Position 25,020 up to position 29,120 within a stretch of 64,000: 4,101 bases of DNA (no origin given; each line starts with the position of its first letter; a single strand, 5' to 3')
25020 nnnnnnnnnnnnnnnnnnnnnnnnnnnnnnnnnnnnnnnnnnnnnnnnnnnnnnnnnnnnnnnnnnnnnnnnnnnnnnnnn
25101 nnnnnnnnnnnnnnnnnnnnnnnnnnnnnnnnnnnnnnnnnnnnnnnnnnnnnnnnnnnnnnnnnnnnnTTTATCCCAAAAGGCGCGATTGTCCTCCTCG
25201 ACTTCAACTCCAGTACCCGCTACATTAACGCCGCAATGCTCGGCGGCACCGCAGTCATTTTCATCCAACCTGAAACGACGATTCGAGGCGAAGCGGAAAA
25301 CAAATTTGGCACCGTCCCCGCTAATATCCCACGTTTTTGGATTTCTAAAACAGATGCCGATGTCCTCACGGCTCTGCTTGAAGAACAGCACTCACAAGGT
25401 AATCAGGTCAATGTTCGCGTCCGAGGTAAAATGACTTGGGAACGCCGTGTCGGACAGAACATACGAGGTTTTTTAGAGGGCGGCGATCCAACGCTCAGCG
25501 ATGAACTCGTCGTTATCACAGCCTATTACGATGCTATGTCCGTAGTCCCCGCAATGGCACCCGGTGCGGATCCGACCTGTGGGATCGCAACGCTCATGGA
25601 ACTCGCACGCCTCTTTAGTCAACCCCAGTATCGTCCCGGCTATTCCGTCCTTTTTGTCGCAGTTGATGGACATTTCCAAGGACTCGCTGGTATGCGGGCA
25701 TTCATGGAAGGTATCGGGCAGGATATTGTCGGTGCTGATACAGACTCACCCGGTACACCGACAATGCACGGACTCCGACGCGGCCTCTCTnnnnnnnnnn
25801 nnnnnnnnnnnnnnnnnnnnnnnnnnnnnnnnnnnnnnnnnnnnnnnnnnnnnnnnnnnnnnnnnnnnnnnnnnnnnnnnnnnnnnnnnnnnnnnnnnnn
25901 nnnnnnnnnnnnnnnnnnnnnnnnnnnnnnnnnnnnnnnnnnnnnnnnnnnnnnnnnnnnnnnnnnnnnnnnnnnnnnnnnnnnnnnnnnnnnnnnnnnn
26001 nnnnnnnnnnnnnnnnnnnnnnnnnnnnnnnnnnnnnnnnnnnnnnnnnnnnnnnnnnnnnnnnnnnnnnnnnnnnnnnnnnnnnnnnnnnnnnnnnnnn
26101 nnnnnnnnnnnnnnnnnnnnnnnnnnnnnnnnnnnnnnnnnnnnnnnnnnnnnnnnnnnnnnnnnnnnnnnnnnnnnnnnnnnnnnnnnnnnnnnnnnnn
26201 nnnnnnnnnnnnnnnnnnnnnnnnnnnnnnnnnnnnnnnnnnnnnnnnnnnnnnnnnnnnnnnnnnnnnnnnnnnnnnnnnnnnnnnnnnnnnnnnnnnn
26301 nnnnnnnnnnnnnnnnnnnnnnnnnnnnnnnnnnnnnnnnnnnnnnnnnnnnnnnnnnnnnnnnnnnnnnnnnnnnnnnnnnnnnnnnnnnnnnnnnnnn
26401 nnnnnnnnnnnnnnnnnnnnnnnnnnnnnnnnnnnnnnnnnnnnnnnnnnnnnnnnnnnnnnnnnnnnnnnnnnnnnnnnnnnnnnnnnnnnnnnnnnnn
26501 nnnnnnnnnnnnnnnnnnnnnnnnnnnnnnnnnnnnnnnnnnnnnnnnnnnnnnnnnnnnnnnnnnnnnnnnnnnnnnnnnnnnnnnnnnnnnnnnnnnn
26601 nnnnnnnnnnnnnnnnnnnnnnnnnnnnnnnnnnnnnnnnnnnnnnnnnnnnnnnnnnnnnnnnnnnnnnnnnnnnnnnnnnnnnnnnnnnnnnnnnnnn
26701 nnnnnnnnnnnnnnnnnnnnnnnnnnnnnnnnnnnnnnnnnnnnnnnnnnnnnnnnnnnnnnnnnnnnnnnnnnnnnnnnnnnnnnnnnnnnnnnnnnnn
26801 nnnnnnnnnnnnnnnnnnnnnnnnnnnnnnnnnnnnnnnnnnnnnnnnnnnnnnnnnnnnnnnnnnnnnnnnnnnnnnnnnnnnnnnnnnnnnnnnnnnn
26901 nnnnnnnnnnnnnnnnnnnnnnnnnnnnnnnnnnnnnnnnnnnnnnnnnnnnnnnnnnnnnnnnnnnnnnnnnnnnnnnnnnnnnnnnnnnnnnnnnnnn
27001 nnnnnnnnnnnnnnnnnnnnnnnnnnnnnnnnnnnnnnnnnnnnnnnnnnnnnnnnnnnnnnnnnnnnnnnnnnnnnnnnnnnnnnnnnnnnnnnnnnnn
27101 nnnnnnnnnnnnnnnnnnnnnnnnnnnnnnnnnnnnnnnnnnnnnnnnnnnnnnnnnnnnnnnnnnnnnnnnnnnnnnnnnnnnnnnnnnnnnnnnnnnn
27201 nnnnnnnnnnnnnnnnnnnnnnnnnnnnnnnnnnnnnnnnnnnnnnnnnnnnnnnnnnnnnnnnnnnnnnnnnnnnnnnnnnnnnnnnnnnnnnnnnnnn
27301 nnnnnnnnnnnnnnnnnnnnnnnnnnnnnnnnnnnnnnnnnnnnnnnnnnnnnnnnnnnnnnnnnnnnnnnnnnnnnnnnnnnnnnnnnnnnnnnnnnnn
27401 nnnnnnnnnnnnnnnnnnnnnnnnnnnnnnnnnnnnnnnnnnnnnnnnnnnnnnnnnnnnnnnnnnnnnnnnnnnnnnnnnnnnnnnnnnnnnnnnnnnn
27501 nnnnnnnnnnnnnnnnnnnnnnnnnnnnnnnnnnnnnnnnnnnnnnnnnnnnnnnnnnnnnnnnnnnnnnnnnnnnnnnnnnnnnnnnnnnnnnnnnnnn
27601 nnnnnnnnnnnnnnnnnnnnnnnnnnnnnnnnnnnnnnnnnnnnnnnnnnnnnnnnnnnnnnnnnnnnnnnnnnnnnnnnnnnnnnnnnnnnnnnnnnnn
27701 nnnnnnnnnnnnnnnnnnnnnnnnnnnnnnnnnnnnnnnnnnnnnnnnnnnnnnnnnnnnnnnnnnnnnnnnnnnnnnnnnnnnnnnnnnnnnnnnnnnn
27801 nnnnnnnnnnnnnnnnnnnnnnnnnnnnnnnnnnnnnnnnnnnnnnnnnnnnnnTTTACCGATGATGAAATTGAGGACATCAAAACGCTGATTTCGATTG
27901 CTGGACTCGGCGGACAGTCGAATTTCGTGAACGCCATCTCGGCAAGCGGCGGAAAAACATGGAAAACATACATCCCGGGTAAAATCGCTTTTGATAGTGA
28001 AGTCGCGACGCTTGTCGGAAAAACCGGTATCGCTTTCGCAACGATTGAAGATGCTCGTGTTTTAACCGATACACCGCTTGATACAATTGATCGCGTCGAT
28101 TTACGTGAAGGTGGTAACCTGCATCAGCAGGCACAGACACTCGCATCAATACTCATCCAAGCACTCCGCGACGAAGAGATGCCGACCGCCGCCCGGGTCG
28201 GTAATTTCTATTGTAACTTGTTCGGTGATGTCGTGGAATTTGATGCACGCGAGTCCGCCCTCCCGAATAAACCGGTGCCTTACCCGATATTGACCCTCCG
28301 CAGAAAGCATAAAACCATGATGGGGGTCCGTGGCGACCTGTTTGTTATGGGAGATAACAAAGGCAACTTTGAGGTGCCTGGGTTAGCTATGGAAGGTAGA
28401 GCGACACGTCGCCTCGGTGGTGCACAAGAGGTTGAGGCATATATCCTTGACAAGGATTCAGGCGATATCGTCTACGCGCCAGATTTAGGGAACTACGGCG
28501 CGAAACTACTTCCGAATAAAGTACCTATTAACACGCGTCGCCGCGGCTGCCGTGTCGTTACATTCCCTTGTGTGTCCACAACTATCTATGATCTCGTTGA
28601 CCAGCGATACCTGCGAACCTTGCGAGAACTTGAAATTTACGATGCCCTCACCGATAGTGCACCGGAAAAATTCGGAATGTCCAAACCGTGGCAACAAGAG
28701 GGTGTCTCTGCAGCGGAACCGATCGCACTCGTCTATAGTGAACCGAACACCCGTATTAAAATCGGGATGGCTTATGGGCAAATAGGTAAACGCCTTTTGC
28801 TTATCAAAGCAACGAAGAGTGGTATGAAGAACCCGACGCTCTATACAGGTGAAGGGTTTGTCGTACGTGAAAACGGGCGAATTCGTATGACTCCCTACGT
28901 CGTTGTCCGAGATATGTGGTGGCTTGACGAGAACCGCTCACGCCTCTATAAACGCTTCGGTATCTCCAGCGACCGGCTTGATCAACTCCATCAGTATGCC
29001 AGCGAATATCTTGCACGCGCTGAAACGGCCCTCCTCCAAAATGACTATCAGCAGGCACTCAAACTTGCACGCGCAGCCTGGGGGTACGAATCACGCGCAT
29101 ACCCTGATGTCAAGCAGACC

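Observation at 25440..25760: M28-peptidase-like domain with substituted catalytic residues (pseudo-peptidase)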

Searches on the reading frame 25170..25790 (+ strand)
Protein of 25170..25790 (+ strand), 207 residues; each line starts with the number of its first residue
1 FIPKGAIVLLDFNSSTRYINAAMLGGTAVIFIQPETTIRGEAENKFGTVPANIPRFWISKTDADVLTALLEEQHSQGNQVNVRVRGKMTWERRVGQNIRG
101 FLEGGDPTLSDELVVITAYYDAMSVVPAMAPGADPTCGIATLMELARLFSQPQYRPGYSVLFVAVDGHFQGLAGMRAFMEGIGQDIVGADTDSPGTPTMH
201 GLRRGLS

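Call 7: search_solved_structures(query=window:25170-25790:+, max_evalue=10, show_alignments=4)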
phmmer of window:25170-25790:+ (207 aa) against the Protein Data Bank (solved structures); distinct sequences matched with E-value up to 10: 13.
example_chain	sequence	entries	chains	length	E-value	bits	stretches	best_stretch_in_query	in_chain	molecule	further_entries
7tm3_7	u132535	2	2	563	5.3e-06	29.6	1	112-179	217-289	Nicalin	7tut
6w6l_5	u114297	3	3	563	9.1e-06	28.8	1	112-179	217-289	Nicalin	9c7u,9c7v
2px7_A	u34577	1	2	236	0.00015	24.8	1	93-142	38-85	2-C-methyl-D-erythritol 4-phosphate cytidylyltransferase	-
2anp_A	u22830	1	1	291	0.00037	23.6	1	111-177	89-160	leucyl aminopeptidase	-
3b35_A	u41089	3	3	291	0.0044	20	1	111-177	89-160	Bacterial leucyl aminopeptidase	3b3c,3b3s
3b3t_A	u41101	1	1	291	0.0045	20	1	111-177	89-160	Bacterial leucyl aminopeptidase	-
3b3v_A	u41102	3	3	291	0.0045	20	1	111-177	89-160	Bacterial leucyl aminopeptidase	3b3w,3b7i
1amp_A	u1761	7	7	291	0.0046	20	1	111-177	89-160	AMINOPEPTIDASE | PROTEIN (AMINOPEPTIDASE) | BACTERIAL LEUCYL AMINOPEPTIDASE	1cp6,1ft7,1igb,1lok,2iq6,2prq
1rtq_A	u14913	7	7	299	0.0047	20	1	111-177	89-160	Bacterial leucyl aminopeptidase | Aminopeptidase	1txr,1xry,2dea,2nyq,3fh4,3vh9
2ek8_A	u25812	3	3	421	0.0075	19.3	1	16-187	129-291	Aminopeptidase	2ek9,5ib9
3fec_A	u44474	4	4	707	0.25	14.3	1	132-179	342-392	Glutamate carboxypeptidase III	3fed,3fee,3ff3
9oqa_A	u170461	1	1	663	0.27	14.2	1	88-182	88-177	Autotransporter domain-containing protein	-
7miz_a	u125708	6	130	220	1.4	11.9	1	101-186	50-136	PDI family protein | TRXL1, TGME49_232410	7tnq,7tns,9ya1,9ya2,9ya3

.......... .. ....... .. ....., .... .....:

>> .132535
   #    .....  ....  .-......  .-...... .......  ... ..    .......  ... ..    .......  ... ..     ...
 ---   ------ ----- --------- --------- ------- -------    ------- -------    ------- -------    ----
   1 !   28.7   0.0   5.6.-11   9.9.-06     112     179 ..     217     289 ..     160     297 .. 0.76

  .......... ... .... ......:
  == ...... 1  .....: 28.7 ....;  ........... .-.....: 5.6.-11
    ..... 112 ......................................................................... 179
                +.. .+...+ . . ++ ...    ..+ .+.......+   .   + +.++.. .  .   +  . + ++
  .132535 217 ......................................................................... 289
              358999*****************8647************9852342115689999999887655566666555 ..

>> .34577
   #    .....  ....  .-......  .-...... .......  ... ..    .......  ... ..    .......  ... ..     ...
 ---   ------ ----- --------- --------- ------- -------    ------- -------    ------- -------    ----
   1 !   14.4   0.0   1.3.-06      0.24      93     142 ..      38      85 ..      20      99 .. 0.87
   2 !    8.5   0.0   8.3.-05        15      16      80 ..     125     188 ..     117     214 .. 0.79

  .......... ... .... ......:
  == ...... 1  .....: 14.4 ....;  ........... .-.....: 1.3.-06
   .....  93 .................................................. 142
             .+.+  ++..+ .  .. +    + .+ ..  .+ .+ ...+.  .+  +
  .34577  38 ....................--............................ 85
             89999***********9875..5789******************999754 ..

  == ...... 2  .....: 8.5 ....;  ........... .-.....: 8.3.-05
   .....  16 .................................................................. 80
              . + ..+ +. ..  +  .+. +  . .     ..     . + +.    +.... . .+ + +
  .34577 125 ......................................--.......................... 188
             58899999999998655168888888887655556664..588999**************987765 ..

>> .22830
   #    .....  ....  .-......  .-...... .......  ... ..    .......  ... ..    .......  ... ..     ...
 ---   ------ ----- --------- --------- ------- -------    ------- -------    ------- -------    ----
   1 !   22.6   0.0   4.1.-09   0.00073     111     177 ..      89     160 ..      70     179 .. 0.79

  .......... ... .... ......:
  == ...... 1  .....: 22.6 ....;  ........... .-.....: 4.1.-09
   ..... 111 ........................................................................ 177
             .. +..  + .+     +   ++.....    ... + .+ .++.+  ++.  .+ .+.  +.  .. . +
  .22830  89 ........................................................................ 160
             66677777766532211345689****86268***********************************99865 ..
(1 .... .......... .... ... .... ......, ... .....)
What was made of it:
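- Closest known: Non-catalytic M28/PA-fold receptors: Nicalin. Different: Nicalin keeps His97 and has Gly-Lys where this protein has His-Phe (alignment in call 7).
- Nicalin is also the best PDB sequence hit of the region itself, 5.3e-6 (call 7).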

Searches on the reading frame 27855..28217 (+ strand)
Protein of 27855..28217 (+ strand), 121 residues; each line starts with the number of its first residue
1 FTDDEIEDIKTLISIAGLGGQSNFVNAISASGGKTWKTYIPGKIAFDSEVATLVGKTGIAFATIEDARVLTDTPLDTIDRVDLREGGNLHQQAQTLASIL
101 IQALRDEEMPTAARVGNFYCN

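Call 12: search_protein_families(library=pfam, proteins=[window:27855-28217:+], max_evalue=10)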
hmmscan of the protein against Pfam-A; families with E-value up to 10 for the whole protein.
seq(121 aa): 1 family
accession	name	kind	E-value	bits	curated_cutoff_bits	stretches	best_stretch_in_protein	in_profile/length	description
PF19814.4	DUF6297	-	0.22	10.7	29.8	1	48-100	150-200/375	Family of unknown function (DUF6297)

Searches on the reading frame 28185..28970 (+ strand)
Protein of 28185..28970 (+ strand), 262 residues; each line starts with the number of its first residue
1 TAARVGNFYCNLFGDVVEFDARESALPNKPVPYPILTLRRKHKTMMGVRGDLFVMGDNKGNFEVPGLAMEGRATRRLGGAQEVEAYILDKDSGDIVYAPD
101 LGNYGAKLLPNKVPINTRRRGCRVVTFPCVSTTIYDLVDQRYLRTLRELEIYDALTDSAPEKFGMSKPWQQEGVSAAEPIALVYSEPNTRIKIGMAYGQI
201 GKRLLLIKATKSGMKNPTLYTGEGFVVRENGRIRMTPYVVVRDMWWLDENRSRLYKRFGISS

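Call 72: search_protein_families(library=pfam, proteins=[window:28185-28970:+], max_evalue=1)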
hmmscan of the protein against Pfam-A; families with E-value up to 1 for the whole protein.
window:28185-28970:+ (262 aa): 0 families
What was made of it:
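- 28209..28802 (+): Beta-sandwich domain(s) (aa 1348-1545), no known family. No Pfam hit (call 72).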
